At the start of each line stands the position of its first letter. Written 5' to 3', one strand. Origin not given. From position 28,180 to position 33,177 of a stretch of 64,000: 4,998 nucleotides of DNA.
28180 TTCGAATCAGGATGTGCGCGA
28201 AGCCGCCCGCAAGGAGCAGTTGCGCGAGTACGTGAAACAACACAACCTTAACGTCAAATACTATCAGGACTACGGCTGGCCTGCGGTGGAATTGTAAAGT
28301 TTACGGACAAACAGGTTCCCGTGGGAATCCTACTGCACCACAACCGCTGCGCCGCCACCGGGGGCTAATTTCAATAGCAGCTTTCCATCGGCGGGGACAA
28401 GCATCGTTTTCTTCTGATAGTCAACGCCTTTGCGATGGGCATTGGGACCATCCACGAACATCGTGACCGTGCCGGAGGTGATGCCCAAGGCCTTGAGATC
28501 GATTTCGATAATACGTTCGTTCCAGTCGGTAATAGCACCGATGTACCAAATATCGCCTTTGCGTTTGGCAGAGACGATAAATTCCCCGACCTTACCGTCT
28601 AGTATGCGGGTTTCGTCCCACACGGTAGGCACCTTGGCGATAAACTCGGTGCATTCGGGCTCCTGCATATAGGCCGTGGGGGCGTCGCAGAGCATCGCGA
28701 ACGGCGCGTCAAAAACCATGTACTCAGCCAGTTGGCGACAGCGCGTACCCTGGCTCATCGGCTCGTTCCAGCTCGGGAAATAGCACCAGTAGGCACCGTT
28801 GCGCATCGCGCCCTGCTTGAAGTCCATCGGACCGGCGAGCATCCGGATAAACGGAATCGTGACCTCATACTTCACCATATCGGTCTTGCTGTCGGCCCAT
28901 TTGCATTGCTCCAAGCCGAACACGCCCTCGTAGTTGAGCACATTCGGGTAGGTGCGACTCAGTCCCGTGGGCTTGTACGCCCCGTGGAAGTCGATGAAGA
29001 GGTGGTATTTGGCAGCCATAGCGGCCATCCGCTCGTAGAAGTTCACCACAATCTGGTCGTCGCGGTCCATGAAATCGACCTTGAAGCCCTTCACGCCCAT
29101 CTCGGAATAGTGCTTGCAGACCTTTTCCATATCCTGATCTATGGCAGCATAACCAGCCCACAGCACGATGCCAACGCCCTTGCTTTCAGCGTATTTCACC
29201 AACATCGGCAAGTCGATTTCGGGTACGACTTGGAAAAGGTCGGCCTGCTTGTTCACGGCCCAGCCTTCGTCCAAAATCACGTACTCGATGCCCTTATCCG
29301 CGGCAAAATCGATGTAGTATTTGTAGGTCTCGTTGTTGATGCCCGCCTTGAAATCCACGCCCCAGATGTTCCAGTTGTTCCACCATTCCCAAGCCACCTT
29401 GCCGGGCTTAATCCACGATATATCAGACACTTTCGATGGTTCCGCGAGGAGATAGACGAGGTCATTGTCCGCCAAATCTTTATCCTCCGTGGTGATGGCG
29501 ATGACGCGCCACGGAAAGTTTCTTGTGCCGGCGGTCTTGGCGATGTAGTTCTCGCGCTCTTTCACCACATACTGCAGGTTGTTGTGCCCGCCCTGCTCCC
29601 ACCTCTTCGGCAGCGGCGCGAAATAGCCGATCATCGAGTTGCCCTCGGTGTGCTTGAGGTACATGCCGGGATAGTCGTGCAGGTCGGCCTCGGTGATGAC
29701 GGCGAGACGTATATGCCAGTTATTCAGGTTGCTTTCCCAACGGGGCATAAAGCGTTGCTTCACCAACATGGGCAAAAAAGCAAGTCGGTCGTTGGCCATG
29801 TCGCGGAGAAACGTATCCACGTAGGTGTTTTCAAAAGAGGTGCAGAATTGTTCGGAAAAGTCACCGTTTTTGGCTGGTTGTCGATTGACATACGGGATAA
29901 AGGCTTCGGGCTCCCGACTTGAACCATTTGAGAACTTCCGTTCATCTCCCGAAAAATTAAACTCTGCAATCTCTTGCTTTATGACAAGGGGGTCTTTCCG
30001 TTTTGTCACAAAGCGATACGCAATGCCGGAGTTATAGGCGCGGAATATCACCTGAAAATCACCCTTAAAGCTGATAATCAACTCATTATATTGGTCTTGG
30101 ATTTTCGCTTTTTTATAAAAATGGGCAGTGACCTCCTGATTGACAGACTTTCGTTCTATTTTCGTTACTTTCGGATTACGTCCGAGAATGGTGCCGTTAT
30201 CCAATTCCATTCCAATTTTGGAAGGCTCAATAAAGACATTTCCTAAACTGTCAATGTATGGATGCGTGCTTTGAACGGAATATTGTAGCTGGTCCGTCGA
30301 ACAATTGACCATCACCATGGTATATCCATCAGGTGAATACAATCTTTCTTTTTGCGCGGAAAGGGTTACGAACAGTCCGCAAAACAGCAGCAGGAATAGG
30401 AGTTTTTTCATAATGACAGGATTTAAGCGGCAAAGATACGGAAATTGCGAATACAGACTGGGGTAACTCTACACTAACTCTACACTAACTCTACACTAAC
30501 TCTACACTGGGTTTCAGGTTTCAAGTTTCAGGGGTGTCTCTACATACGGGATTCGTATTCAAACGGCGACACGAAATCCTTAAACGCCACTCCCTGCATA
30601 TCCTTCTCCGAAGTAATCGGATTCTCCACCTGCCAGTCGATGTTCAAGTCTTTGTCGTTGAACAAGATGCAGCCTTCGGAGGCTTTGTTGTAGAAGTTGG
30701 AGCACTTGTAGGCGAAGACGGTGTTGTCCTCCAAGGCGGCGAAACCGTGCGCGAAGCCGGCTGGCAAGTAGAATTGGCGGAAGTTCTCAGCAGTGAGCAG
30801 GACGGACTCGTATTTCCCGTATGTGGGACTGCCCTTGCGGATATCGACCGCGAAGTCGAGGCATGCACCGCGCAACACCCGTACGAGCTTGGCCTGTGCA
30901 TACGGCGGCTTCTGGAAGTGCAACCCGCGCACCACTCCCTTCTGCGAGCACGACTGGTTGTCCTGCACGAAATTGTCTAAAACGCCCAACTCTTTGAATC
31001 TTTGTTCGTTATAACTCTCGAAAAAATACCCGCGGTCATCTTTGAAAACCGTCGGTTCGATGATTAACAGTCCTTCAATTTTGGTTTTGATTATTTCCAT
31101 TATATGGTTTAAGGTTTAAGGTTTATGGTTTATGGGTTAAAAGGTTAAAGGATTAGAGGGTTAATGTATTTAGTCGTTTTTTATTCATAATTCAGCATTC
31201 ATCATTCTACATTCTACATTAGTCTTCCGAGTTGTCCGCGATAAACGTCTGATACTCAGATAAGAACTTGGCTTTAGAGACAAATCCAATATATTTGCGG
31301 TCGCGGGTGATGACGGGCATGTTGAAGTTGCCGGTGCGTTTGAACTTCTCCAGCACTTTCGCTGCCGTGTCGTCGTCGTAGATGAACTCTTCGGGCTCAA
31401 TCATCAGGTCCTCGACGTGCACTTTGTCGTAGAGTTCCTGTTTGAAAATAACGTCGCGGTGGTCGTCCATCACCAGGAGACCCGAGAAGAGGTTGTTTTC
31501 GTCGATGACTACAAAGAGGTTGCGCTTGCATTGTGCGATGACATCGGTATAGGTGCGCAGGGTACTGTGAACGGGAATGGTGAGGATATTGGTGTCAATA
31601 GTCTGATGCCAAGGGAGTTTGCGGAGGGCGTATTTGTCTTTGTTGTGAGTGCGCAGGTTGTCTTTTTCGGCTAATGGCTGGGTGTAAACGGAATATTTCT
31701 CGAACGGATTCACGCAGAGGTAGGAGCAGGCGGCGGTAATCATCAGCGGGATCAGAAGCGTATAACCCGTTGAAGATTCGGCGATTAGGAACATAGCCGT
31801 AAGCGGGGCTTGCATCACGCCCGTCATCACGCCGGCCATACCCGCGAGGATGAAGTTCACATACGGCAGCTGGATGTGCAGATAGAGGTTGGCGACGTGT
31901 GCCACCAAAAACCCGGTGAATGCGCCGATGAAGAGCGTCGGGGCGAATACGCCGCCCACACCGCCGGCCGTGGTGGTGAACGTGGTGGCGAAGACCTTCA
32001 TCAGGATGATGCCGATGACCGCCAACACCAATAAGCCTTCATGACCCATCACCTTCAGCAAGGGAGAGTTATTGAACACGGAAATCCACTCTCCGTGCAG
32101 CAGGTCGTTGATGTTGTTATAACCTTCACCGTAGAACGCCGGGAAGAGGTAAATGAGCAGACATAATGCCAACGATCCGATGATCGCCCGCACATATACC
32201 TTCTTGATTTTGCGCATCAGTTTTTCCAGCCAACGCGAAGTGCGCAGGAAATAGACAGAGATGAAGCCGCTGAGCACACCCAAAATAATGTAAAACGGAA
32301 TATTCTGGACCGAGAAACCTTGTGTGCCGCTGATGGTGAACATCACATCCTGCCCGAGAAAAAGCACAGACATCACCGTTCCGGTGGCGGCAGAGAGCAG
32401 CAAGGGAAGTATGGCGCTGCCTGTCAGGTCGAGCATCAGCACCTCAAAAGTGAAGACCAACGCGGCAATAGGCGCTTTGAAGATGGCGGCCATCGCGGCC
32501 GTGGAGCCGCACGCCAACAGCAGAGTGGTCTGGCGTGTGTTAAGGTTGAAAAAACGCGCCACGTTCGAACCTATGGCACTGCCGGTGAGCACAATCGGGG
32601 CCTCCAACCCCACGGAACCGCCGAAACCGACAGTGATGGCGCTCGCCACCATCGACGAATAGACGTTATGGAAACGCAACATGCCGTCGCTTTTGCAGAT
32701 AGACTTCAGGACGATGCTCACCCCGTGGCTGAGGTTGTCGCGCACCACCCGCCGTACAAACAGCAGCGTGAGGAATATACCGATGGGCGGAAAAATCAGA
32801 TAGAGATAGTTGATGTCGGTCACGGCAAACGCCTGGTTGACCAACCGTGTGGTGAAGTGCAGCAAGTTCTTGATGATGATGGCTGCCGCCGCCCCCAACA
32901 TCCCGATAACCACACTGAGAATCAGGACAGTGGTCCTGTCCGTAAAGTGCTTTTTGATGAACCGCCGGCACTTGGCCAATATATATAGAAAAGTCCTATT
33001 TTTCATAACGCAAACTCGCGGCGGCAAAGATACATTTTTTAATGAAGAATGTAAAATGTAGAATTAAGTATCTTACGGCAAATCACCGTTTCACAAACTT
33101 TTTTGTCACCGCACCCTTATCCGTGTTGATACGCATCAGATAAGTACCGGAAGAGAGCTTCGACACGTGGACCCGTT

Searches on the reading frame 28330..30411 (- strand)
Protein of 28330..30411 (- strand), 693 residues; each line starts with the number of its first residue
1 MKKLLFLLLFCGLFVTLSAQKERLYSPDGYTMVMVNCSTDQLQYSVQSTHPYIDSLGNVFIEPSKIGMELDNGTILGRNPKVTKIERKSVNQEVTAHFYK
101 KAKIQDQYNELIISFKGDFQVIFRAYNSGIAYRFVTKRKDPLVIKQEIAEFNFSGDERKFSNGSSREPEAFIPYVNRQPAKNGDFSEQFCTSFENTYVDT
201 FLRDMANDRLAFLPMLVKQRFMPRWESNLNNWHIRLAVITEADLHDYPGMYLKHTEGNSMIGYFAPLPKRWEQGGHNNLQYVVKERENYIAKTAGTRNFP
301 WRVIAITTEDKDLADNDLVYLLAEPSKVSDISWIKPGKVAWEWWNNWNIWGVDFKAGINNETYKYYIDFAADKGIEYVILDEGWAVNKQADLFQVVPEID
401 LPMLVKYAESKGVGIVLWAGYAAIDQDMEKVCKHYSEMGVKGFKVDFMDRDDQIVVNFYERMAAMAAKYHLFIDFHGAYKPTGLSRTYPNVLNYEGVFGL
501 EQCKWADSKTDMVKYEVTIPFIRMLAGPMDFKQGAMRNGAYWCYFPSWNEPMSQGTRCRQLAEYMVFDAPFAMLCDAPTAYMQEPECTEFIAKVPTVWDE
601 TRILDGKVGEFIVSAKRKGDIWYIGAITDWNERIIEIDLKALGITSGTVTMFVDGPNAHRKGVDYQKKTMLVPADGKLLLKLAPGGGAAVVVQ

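Call 30: search_protein_families(library=pfam, proteins=[window:28330-30411:-])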
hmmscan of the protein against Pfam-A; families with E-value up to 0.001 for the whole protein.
window:28330-30411:- (693 aa): 3 families
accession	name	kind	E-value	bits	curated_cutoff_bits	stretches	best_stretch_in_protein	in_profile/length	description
PF10566.15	Glyco_hydro_97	-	1.5e-104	349.7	32.5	1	330-595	1-275/275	Glycoside hydrolase 97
PF14508.12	GH97_N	-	3.7e-47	161.2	25.3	1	24-325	1-229/229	Glycosyl-hydrolase 97 N-terminal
PF14509.12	GH97_C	-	2e-25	89.3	25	1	597-692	1-96/97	Glycosyl-hydrolase 97 C-terminal, oligomerisation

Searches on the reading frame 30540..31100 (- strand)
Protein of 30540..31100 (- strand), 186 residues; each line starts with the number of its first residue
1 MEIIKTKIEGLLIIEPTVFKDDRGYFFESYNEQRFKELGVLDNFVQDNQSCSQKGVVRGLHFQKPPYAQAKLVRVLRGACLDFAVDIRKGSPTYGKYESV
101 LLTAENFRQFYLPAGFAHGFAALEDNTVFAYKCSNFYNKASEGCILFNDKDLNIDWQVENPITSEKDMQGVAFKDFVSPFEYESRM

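Call 30: search_protein_families(library=pfam, proteins=[window:30540-31100:-])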
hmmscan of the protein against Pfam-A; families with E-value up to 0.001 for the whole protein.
window:30540-31100:- (186 aa): 1 family
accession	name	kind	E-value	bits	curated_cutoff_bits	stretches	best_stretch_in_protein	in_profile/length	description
PF00908.23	dTDP_sugar_isom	-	8.2e-72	240.8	27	1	5-174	1-167/168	dTDP-4-dehydrorhamnose 3,5-epimerase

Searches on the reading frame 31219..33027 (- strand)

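Call 30: search_protein_families(library=pfam, proteins=[window:31219-33027:-])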
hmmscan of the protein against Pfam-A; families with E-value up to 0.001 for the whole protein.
window:31219-33027:- (602 aa): 2 families
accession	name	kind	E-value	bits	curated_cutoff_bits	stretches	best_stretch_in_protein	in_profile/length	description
PF00654.25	Voltage_CLC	-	1.9e-75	254.7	24.8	1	84-438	2-344/346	Voltage gated chloride channel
PF00571.33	CBS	-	3.9e-07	30.7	24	1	538-590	1-53/57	CBS domain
